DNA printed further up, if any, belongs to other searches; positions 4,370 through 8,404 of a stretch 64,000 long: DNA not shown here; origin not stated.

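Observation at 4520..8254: One polypeptide combining two GT2 polymerase-type domains, a TM hairpin, a coiled coil of about 180 residues and a methyltransferase: candidate polymerase-ruler-terminator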

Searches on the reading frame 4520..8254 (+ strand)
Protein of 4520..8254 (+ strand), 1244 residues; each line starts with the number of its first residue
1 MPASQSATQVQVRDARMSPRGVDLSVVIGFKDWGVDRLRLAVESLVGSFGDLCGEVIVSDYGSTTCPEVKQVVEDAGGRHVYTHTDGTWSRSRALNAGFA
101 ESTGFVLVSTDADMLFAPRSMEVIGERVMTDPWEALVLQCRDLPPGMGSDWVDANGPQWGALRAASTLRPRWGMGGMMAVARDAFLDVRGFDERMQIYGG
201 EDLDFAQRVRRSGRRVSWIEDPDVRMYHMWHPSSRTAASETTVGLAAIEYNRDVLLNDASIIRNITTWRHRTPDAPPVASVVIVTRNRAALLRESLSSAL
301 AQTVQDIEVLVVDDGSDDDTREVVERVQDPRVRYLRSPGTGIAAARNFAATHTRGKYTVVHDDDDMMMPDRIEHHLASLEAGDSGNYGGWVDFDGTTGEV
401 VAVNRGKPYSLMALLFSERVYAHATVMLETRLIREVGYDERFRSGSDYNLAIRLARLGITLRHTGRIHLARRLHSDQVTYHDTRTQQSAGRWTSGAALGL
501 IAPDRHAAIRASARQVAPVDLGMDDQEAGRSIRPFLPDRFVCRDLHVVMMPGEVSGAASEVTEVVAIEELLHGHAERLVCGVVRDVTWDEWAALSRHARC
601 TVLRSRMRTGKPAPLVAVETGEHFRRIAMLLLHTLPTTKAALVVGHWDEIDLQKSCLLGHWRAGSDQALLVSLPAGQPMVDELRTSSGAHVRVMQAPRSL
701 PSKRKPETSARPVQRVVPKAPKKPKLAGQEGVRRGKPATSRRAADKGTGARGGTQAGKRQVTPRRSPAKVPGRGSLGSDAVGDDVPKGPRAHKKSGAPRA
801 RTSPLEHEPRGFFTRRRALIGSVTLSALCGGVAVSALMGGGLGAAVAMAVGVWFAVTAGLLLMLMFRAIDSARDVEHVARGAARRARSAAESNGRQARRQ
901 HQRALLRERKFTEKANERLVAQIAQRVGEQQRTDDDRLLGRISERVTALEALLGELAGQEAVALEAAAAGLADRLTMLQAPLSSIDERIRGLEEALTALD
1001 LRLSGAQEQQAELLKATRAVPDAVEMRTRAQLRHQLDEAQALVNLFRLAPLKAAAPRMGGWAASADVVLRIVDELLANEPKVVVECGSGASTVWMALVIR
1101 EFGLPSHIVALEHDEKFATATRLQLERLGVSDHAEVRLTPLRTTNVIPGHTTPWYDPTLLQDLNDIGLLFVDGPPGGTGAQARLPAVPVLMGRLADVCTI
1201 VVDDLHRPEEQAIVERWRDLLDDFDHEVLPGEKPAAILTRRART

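Call 4: search_protein_families(library=pfam, proteins=[window:4520-8254:+], max_evalue=0.01)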
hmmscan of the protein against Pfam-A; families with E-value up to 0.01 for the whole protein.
window:4520-8254:+ (1244 aa): 7 families
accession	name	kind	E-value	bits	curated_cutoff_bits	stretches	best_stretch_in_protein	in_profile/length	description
PF00535.33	Glycos_transf_2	-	1.2e-39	136.4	23.3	2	280-403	1-128/168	Glycosyl transferase family 2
PF10111.15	Glyco_tranf_2_2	-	4.9e-17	62.8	27.3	1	281-376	2-103/276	Glycosyltransferase like family 2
PF13641.12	Glyco_tranf_2_3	-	3.2e-16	60.5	27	2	276-379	1-111/230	Glycosyltransferase like family 2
PF13578.12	Methyltransf_24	-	2.5e-09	38.4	26.3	1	1084-1204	1-104/105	Methyltransferase domain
PF02709.20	Glyco_transf_7C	-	4.1e-09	36.4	23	1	174-229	20-75/78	N-terminal domain of galactosyltransferase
PF13632.12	Glyco_trans_2_3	-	5.6e-06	26.8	27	0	174-226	73-121/198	Glycosyl transferase family group 2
PF13704.12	Glyco_tranf_2_4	-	3e-05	24.9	27.5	1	286-372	1-89/98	Glycosyl transferase family 2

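Call 5: search_protein_families(library=ncbifam, proteins=[window:4520-8254:+], max_evalue=0.01)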
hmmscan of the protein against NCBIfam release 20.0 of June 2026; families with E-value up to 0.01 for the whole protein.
window:4520-8254:+ (1244 aa): 23 families
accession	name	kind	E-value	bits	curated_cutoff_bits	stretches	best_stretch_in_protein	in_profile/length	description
NF041875.1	EPS_EpsD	equivalog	1.9e-28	99.8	370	2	280-464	2-199/325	exopolysaccharide biosynthesis glycosyltransferase EpsD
TIGR03965.1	mycofact_glyco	equivalog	9.3e-18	64.3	280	2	265-379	62-179/467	mycofactocin biosynthesis glycosyltransferase MftF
TIGR04283.1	glyco_like_mftF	equivalog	4.4e-15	55.9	182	2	280-468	2-183/221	TIGR04283 family arsenosugar biosynthesis glycosyltransferase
NF047683.1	TeichurnBiosyTuaG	equivalog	2e-14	53.9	400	1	277-379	6-111/252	teichuronic acid biosynthesis protein TuaG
NF007482.0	PRK10073.1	equivalog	2.5e-14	53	423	1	278-374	7-105/334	glycosyltransferase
NF050050.1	ProtGlycPglI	equivalog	3.7e-14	52.8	500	1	277-382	2-111/306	GalNAc(5)-diNAcBac-PP-undecaprenol beta-1,3-glucosyltransferase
NF053739.1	GlytfEpsEBac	equivalog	1.3e-12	47.3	450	1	278-456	2-187/265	glycosyltransferase EpsE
TIGR04017.1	WcaA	equivalog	2e-12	47.3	495.75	1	277-385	5-116/279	colanic acid biosynthesis glycosyltransferase WcaA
NF007453.0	PRK10018.1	equivalog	3.8e-12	46.4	382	1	277-380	6-112/280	colanic acid biosynthesis glycosyltransferase WcaA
TIGR03937.1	PgaC_IcaA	equivalog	7.9e-12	44.8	422.3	1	275-379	43-150/407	poly-beta-1,6-N-acetyl-D-glucosamine synthase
NF038299.1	EPS_HpsN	equivalog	3.6e-11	42.6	425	1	278-378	2-105/317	hormogonium polysaccharide biosynthesis glycosyltransferase HpsN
TIGR04440.1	glyco_TIGR04440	domain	4.5e-10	39.6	70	1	280-381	3-108/215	TIGR00180 family glycosyltransferase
TIGR04009.1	wcaE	equivalog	3.9e-09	36.1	369.2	1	285-463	10-187/248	colanic acid biosynthesis glycosyltransferase WcaE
NF038302.1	EPS_HpsE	equivalog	1.4e-08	34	300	1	280-389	4-122/307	hormogonium polysaccharide biosynthesis glycosyltransferase HpsE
NF041394.1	GtaseAglG_Halo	equivalog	2.1e-08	33.8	440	1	280-390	4-118/304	glucosyl-dolichyl phosphate glucuronosyltransferase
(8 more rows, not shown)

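Call 9: find_homologous_proteins(query=window:4520-8251:+, max_evalue=0.00001)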
Query window:4520-8251:+ (1244 aa): 338 proteins with E <= 0.00001 among 8000 candidates; the best 120 are listed.
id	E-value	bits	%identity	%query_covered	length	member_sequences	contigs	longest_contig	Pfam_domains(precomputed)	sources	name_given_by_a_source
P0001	0.0e+0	2745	100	99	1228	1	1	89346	PF13632.13,PF10111.15,PF13641.13,PF13578.13,PF00535.33,PF02709.21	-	-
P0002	0.0e+0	1209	50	98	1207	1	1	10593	PF13632.13,PF10111.15,PF13641.13,PF13578.13,PF00535.33,PF02709.21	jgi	jgi:glycosyltransferase involved in cell wall biosynthesis/predicted O-methyltransferase YrrM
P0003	0.0e+0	1195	51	98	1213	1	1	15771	PF10111.15,PF13641.13,PF13578.13,PF00535.33,PF02709.21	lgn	-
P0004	0.0e+0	1180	46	24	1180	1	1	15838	PF13632.13,PF10111.15,PF13641.13,PF13578.13,PF00535.33,PF02709.21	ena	-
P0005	0.0e+0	1178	51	98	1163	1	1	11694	PF13632.13,PF10111.15,PF13641.13,PF13578.13,PF00535.33,PF02709.21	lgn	-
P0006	0.0e+0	1069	46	98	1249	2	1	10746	PF13632.13,PF10111.15,PF13641.13,PF13578.13,PF00535.33,PF02709.21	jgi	jgi:GT2 family glycosyltransferase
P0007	1.4e-295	1001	51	19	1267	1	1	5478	PF10111.15,PF13641.13,PF13578.13,PF00535.33,PF02709.21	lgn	-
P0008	1.6e-234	799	55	56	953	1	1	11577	PF13632.13,PF10111.15,PF13641.13,PF00535.33,PF02709.21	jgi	jgi:GT2 family glycosyltransferase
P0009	9.4e-222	757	60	46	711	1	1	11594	PF10111.15,PF13641.13,PF00535.33,PF02709.21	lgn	-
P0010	3.3e-212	725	57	47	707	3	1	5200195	PF10111.15,PF13641.13,PF00535.33,PF02709.21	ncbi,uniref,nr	ncbi:glycosyltransferase family 2 protein [Arthrobacter globiformis]|uniref:glycosyltransferase fami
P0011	7.0e-212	724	60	42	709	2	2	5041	PF13632.13,PF10111.15,PF13641.13,PF00535.33,PF02709.21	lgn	-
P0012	9.0e-212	724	57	46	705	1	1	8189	PF10111.15,PF13641.13,PF00535.33,PF02709.21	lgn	-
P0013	1.9e-211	723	61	42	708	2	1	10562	PF10111.15,PF13641.13,PF00535.33,PF02709.21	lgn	-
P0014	3.8e-210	719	61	42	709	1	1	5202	PF10111.15,PF13641.13,PF00535.33,PF02709.21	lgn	-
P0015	1.9e-209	716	60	43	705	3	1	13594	PF13632.13,PF10111.15,PF13641.13,PF00535.33,PF02709.21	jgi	jgi:glycosyltransferase involved in cell wall biosynthesis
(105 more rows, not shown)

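Call 11: find_encoding_contigs(protein=P0003, flank=10000, max_places=2)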
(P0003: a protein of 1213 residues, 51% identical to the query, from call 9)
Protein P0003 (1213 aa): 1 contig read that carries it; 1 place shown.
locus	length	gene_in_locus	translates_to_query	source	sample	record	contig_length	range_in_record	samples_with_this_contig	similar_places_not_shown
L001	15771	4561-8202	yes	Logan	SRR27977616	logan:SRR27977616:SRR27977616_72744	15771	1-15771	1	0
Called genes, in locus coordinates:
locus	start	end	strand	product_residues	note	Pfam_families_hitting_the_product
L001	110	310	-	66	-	-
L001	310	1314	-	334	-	PF01370:Epimerase, PF02719:Polysacc_synt_2 (faint), PF04321:RmlD_sub_bind (weak), PF16363:GDP_Man_Dehyd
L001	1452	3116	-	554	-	PF00535:Glycos_transf_2, PF10111:Glyco_tranf_2_2 (weak), PF13641:Glyco_tranf_2_3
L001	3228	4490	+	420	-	PF03446:NAD_binding_2 (weak), PF03721:UDPG_MGDP_dh_N, PF00984:UDPG_MGDP_dh, PF03720:UDPG_MGDP_dh_C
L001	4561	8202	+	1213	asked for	PF00535:Glycos_transf_2 (weak), PF02709:Glyco_transf_7C, PF00535:Glycos_transf_2, PF10111:Glyco_tranf_2_2 (weak), PF13641:Glyco_tranf_2_3, PF13578:Methyltransf_24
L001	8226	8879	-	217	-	-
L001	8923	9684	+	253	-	PF03567:Sulfotransfer_2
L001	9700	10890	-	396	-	PF00722:Glyco_hydro_16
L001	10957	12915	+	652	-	PF00535:Glycos_transf_2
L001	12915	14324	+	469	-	PF00535:Glycos_transf_2, PF13641:Glyco_tranf_2_3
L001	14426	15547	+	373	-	PF00722:Glyco_hydro_16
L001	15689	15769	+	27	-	?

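Call 12: find_encoding_contigs(protein=P0004, flank=10000, max_places=2)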
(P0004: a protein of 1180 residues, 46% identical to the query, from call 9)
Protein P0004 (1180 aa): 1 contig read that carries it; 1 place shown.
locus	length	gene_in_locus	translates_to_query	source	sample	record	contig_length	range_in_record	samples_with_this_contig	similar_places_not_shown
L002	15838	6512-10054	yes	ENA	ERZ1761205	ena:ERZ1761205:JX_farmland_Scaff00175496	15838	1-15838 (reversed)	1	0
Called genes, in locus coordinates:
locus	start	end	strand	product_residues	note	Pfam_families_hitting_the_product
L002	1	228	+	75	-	?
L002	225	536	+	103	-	-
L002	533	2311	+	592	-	PF06259:Abhydrolase_8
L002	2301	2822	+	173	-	PF27220:LppJ (weak)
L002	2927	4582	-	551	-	PF00535:Glycos_transf_2, PF10111:Glyco_tranf_2_2, PF13641:Glyco_tranf_2_3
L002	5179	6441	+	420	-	PF03446:NAD_binding_2 (weak), PF03721:UDPG_MGDP_dh_N, PF00984:UDPG_MGDP_dh, PF03720:UDPG_MGDP_dh_C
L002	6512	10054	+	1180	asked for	PF00535:Glycos_transf_2 (weak), PF10111:Glyco_tranf_2_2 (weak), PF13632:Glyco_trans_2_3 (faint), PF02709:Glyco_transf_7C, PF00535:Glycos_transf_2, PF10111:Glyco_tranf_2_2 (weak), PF13641:Glyco_tranf_2_3, PF13578:Methyltransf_24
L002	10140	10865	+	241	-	-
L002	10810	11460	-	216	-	-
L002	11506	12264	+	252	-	PF03567:Sulfotransfer_2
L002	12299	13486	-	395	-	PF00722:Glyco_hydro_16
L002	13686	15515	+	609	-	PF00535:Glycos_transf_2 (weak)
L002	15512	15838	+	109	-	?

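Call 13: find_encoding_contigs(protein=P0010, flank=10000, max_places=2)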
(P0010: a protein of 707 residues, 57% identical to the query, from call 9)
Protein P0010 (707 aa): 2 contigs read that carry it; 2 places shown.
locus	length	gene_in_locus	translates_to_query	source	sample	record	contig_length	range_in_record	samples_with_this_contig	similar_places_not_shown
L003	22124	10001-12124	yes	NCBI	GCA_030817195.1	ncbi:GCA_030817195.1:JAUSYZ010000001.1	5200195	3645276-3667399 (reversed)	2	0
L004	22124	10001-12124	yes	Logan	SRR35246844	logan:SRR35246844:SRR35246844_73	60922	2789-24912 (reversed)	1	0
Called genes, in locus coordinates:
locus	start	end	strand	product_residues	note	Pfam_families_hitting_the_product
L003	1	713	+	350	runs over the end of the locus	PF00180:Iso_dh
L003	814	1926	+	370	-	PF01063:Aminotran_4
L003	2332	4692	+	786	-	PF07940:Hepar_II_III_C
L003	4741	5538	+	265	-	PF00753:Lactamase_B, PF17778:WHD_BLACT (faint)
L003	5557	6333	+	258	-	PF10370:Rv2993c-like_N, PF01557:FAA_hydrolase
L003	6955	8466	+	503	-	PF00749:tRNA-synt_1c, PF19269:Anticodon_2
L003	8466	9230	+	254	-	PF00702:Hydrolase, PF13419:HAD_2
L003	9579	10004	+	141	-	-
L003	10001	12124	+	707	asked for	PF00535:Glycos_transf_2 (weak), PF10111:Glyco_tranf_2_2 (weak), PF02709:Glyco_transf_7C, PF13641:Glyco_tranf_2_3 (weak), PF00535:Glycos_transf_2, PF10111:Glyco_tranf_2_2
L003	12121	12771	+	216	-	-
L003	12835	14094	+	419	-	PF03721:UDPG_MGDP_dh_N, PF00984:UDPG_MGDP_dh, PF03720:UDPG_MGDP_dh_C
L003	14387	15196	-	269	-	PF04230:PS_pyruv_trans (faint)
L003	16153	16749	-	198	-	PF27354:TviD_N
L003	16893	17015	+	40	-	-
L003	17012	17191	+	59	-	-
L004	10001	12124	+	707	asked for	PF00535:Glycos_transf_2 (weak), PF10111:Glyco_tranf_2_2 (weak), PF02709:Glyco_transf_7C, PF13641:Glyco_tranf_2_3 (weak), PF00535:Glycos_transf_2, PF10111:Glyco_tranf_2_2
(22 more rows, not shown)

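Call 15: find_encoding_contigs(protein=P0001, flank=10000, max_places=2)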
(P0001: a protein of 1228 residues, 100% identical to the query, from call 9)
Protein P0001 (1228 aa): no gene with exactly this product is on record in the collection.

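Call 16: find_encoding_contigs(protein=P0008, flank=10000, max_places=2)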
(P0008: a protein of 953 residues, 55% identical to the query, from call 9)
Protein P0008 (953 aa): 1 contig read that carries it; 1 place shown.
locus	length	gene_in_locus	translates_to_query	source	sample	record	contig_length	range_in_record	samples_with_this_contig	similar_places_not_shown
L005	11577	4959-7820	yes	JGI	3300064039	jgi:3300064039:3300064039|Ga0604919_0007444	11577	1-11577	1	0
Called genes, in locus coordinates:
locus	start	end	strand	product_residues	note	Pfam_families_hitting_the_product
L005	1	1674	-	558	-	?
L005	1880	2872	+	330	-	PF02636:Methyltransf_28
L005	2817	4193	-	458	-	PF03703:bPH_2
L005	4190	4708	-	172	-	PF03703:bPH_2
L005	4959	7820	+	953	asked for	PF00535:Glycos_transf_2 (weak), PF10111:Glyco_tranf_2_2 (weak), PF13632:Glyco_trans_2_3 (faint), PF02709:Glyco_transf_7C, PF00535:Glycos_transf_2, PF10111:Glyco_tranf_2_2 (weak), PF13641:Glyco_tranf_2_3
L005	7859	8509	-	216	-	-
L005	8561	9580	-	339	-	PF01073:3Beta_HSD (weak), PF01370:Epimerase, PF04321:RmlD_sub_bind, PF16363:GDP_Man_Dehyd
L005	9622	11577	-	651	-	?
